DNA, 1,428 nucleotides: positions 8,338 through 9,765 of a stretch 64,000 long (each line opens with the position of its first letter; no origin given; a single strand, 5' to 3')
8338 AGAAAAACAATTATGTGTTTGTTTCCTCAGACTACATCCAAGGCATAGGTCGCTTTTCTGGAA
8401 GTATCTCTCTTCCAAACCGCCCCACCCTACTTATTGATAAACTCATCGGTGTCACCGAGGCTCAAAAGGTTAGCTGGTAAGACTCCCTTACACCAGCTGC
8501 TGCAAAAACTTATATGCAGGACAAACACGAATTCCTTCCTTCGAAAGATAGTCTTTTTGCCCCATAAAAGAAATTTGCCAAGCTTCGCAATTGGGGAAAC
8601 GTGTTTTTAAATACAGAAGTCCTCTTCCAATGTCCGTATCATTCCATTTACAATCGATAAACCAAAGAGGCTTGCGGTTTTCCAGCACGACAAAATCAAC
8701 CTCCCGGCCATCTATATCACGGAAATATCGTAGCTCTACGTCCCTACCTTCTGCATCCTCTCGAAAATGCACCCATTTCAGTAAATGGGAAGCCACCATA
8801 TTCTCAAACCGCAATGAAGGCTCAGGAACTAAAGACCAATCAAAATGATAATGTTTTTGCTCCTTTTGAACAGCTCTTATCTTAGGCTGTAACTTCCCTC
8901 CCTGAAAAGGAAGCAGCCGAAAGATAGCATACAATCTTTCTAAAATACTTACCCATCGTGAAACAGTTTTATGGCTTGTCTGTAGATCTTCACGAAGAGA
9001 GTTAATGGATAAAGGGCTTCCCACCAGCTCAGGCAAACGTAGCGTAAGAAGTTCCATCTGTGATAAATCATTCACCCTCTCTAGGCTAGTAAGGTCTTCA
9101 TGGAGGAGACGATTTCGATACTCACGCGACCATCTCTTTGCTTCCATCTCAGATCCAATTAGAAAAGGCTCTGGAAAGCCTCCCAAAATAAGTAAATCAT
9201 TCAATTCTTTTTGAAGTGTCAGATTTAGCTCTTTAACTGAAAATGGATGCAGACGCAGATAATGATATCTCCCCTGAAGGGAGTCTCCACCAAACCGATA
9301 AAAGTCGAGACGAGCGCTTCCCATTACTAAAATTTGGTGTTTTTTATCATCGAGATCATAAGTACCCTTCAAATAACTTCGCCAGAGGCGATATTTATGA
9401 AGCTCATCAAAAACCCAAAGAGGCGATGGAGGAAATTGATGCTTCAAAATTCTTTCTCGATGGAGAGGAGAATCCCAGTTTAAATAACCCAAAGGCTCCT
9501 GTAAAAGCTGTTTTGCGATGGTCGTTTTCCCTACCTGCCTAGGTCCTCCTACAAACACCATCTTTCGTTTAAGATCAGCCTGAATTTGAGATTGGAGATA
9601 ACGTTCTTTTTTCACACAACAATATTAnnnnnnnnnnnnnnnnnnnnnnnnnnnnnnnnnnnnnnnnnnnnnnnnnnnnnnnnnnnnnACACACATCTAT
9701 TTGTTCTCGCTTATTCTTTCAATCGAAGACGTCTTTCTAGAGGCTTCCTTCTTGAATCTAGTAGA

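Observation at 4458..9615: Two paralogous AAA_14/DUF4143 ATPases bracketing tRNA-Pro, a lone class II HMG-CoA reductase and a hypothetical gene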

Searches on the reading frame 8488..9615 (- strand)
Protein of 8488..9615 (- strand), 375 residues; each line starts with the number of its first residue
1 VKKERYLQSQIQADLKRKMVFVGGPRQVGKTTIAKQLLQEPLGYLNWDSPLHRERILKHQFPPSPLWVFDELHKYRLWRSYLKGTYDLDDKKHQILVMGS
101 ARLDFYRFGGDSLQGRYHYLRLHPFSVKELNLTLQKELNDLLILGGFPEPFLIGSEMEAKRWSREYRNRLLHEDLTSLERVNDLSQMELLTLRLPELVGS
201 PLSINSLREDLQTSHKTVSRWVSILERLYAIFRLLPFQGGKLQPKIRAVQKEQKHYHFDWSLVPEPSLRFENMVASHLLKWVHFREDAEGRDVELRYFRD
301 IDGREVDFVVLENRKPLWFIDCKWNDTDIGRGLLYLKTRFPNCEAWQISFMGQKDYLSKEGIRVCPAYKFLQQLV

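Call 4: search_protein_families(library=pfam, proteins=[window:8488-9615:-])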
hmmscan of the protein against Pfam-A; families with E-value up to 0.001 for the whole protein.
window:8488-9615:- (375 aa): 2 families
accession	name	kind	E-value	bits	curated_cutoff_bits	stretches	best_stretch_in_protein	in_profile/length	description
PF13173.12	AAA_14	-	4.5e-21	75.6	27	1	17-130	2-128/129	AAA domain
PF13635.12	DUF4143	-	7.7e-20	71.7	28.1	1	173-325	2-160/160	Domain of unknown function (DUF4143)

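Call 8: search_protein_families(library=ncbifam, proteins=[window:8488-9615:-])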
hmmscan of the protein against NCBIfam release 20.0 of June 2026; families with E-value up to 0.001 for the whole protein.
window:8488-9615:- (375 aa): 0 families

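Call 25: search_protein_families(library=padloc, proteins=[window:8488-9615:-], max_evalue=0.01)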
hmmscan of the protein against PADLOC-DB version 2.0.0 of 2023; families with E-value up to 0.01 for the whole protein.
window:8488-9615:- (375 aa): 7 families
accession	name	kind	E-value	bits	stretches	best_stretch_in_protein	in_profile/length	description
PDLC04790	PDC-S01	-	1.4e-42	143.9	1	4-327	13-370/422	-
PDLC04789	PDC-S01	-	1.1e-36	124.6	2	3-259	2-267/375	-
PDLC04787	PDC-S01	-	5e-26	89.5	1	2-372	12-407/412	-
PDLC04791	PDC-S01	-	4.4e-22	76.3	1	6-349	9-376/395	-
PDLC04786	PDC-S01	-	4.1e-06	23.8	0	14-39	17-42/439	-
PDLC04792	PDC-S01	-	0.0015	15.2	0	6-40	9-42/452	-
PDLC04788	PDC-S01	-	0.0061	13.5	0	12-41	14-43/448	-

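Call 60: search_protein_representatives(protein=window:8488-9615:-)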
Query: 375 residues. Proteins with E-value up to 0.001 (for the whole library): 6679; up to 1e-10: 2313; up to 1e-30: 413. The best 150 are listed.
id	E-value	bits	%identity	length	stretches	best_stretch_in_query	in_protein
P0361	7.2e-153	525.7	65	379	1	3-375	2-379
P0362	1.2e-147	508.5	59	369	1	4-375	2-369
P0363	8.2e-143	492.6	59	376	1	3-374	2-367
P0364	1.0e-102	360.6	64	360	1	4-267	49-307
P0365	8.0e-101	354.4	65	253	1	120-374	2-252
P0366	5.2e-99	348.4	56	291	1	82-375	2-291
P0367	6.8e-98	344.7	47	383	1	2-373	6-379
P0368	4.4e-96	338.8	64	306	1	83-322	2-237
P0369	7.0e-94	331.5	65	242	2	245-372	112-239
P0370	9.3e-94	331.1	49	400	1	5-374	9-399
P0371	1.6e-92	327.1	43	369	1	5-375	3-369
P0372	6.6e-91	321.7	48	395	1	3-373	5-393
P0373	1.1e-88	314.4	70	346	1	93-299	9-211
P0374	9.1e-87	308.1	49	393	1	2-374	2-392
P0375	1.5e-84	300.8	45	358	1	20-352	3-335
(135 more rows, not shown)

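Call 76: find_related_loci(query=window:8488-9615:-, collection=metagenome_contigs, flank=8000)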
Query window:8488-9615:- (375 aa) in metagenome_contigs; peptide patterns used: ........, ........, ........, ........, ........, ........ (x = any residue, [..] = any of these).
497 stretches matched a pattern; 425 encode a relative of the query (tblastn E <= 1e-3); the best 80 are kept; 80 distinct loci.
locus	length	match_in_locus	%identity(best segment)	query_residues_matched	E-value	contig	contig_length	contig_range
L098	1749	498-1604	69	4-375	0e+0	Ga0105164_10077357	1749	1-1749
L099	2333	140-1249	68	2-375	0e+0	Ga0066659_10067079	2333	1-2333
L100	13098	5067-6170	67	4-375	1e-172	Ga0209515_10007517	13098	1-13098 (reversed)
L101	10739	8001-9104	67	4-375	1e-172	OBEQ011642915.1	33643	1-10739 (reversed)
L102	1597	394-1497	66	4-375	0e+0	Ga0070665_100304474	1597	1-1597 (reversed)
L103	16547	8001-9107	68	3-375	2e-171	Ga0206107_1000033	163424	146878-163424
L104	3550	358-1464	69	3-375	4e-179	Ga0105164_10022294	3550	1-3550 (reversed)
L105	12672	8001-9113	67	1-375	3e-171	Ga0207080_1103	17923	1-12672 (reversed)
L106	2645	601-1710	67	2-375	0e+0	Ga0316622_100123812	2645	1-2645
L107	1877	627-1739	67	1-375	0e+0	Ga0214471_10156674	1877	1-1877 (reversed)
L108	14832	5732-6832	67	5-375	2e-170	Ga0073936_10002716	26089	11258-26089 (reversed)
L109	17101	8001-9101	68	5-375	4e-170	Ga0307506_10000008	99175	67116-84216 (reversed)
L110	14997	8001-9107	66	3-375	3e-170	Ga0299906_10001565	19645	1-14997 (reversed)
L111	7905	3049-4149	66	4-375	5e-170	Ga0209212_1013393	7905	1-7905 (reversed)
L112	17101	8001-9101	66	5-375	9e-170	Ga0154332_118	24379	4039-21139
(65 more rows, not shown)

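Call 85: search_protein_families(library=phrogs, proteins=[window:8488-9615:-], max_evalue=0.01)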
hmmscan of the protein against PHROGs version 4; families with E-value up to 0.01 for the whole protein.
window:8488-9615:- (375 aa): 0 families

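Call 87: search_dna_similar(query=window:8488-9615:-, collection=plasmids, mode=protein, max_rows=12, max_evalue=1e-10)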
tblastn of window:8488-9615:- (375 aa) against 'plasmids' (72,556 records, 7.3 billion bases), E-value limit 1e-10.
Records with a match: 234; places in all: 254; records where one place covers at least 80% of the query: 198.
Best place of each record, by identity: <60% 234.
By first word of the organism name: Rhizobium 64; Agrobacterium 45; Sinorhizobium 13; Thermus 9; Ensifer 8; Runella 6; Sphingobium 5; Dinoroseobacter 5; Paracoccus 4; Shinella 4; and 47 more.
By predicted mobility (MOB-suite, as given by PLSDB): conjugative 113; non-mobilizable 105; mobilizable 16.
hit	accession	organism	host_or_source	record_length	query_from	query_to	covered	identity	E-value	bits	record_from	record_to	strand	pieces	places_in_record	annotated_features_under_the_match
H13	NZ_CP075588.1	Candidatus Rhabdochlamydia oedothoracis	Oedothorax gibbosus,Metagenomic ...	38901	4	340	90%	39.8%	1e-61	221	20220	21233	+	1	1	ATP-binding protein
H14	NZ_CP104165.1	Candidatus Bandiella numerosa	Cryptomonas gyropyrenoidosa SAG ...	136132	4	312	82%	37.6%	9e-53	195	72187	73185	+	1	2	AAA family ATPase | DUF4143 domain-containing protein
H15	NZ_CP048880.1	Spartinivicinus ruber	pure culture,coastal sediment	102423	5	362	95%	29.3%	1e-18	95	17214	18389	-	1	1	ATP-binding protein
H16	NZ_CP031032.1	Runella sp. SP2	whole organism,freshwater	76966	16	374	96%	28.1%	5e-19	96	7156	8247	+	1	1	ATP-binding protein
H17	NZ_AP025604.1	Thermus thermophilus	-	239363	5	374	99%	27.1%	8e-12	74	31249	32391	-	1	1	ATP-binding protein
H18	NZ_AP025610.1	Thermus thermophilus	-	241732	5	374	99%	27.1%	8e-12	74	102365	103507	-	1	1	ATP-binding protein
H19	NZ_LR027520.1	Thermus thermophilus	-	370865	5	374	99%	27.1%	1e-11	74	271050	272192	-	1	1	ATP-binding protein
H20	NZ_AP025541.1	Thermus thermophilus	-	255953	5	374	99%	27.1%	2e-11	74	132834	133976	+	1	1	ATP-binding protein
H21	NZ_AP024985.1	Thermus thermophilus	-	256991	5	374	99%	27.1%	2e-11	74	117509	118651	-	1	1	ATP-binding protein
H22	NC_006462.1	Thermus thermophilus HB8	-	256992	5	374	99%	27.1%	2e-11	74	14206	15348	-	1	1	ATP-binding protein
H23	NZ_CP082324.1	Thermus thermophilus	cell culture,cheese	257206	5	374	99%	27.1%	2e-11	74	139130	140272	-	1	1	ATP-binding protein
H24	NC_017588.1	Thermus thermophilus JL-18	-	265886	5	374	99%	27.1%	2e-11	73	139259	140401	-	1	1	ATP-binding protein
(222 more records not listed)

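Call 104: find_encoding_contigs(protein=window:8488-9615:-, flank=10000, max_places=5)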
Protein window:8488-9615:- (375 aa): 1 contig read that carries it; 1 place shown.
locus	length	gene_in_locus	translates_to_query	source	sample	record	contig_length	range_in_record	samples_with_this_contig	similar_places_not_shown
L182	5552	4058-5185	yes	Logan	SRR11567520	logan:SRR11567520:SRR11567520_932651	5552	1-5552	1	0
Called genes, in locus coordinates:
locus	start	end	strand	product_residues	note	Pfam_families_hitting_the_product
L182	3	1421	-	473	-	?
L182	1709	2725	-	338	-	PF13177:DNA_pol3_delta2, PF00004:AAA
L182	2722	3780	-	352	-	PF01544:CorA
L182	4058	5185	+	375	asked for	PF13173:AAA_14, PF13635:DUF4143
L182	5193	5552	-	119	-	?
